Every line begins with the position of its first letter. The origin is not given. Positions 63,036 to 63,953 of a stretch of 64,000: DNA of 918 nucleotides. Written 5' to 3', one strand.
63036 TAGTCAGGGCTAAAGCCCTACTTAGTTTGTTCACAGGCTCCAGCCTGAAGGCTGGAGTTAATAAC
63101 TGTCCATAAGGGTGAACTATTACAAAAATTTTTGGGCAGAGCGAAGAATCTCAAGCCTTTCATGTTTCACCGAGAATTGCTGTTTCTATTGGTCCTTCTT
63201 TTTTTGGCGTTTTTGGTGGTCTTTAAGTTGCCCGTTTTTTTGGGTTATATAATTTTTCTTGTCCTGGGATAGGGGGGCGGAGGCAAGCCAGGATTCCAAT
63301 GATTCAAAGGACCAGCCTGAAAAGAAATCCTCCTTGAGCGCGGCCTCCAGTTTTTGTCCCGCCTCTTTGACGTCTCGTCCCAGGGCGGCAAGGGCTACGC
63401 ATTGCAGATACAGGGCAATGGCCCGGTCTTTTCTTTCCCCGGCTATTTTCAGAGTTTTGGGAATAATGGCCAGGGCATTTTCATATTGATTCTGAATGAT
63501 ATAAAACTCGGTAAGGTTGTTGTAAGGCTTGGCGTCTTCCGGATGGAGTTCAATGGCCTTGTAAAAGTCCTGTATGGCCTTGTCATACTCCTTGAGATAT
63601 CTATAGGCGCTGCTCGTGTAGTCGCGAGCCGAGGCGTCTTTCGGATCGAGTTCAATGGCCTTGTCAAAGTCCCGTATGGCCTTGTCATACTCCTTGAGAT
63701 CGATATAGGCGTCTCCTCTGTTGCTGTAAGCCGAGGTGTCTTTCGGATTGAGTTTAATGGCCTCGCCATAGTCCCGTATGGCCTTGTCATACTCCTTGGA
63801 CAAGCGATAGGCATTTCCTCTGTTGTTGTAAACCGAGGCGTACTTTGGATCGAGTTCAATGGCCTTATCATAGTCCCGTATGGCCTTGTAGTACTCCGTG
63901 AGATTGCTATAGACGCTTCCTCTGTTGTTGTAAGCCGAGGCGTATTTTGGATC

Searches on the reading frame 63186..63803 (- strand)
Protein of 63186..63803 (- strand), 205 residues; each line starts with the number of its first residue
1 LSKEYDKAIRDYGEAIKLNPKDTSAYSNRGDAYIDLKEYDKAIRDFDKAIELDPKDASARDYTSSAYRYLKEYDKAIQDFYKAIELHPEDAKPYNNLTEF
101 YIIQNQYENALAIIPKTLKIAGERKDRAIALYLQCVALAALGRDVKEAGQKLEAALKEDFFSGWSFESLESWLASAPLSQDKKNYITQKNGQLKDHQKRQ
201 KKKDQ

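Call 19: search_protein_families(library=pfam, proteins=[window:63186-63803:-], max_evalue=0.001)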
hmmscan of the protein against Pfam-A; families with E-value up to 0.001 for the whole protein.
window:63186-63803:- (205 aa): 18 families
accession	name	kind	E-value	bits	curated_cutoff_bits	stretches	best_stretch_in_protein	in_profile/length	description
PF00515.34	TPR_1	-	1.8e-25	88.1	27.8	3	25-56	3-34/34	Tetratricopeptide repeat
PF07719.23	TPR_2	-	7.8e-21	72.9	27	1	25-56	3-34/34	Tetratricopeptide repeat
PF13414.12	TPR_11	-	7.1e-19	67.7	26.8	3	4-33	9-38/42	TPR repeat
PF13181.12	TPR_8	-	1.1e-18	66.1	25.7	1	24-56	2-34/34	Tetratricopeptide repeat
PF13431.12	TPR_17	-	3.8e-18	64.6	24.4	2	82-111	4-33/34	Tetratricopeptide repeat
PF13432.12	TPR_16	-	4.2e-16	59.5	32.7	2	4-57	12-65/65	Tetratricopeptide repeat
PF14559.12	TPR_19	-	1.4e-12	48.2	25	2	2-59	4-61/68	Tetratricopeptide repeat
PF13428.12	TPR_14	-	6.3e-11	42.3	23.5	0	29-60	7-38/44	Tetratricopeptide repeat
PF13424.12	TPR_12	-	6.9e-11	42.6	30.1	1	24-87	4-75/77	Tetratricopeptide repeat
PF13374.12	TPR_10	-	6.8e-10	39.1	27.5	0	24-51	3-30/42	Tetratricopeptide repeat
PF13371.12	TPR_9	-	3.9e-09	36.8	35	1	3-60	9-66/73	Tetratricopeptide repeat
PF01239.28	PPTA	-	5.4e-07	29.4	29.5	0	5-30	1-26/32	Protein prenyltransferase alpha subunit repeat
PF13174.12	TPR_6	-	1.3e-06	29.1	26.3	0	26-55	3-32/33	Tetratricopeptide repeat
PF13176.12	TPR_7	-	5.4e-06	26.5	27.9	0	26-56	2-34/36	Tetratricopeptide repeat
PF23914.1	TPR_CcmH_CycH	-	1e-05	25.9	42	0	18-60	45-87/158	Cytochrome c-type biogenesis protein H TPR domain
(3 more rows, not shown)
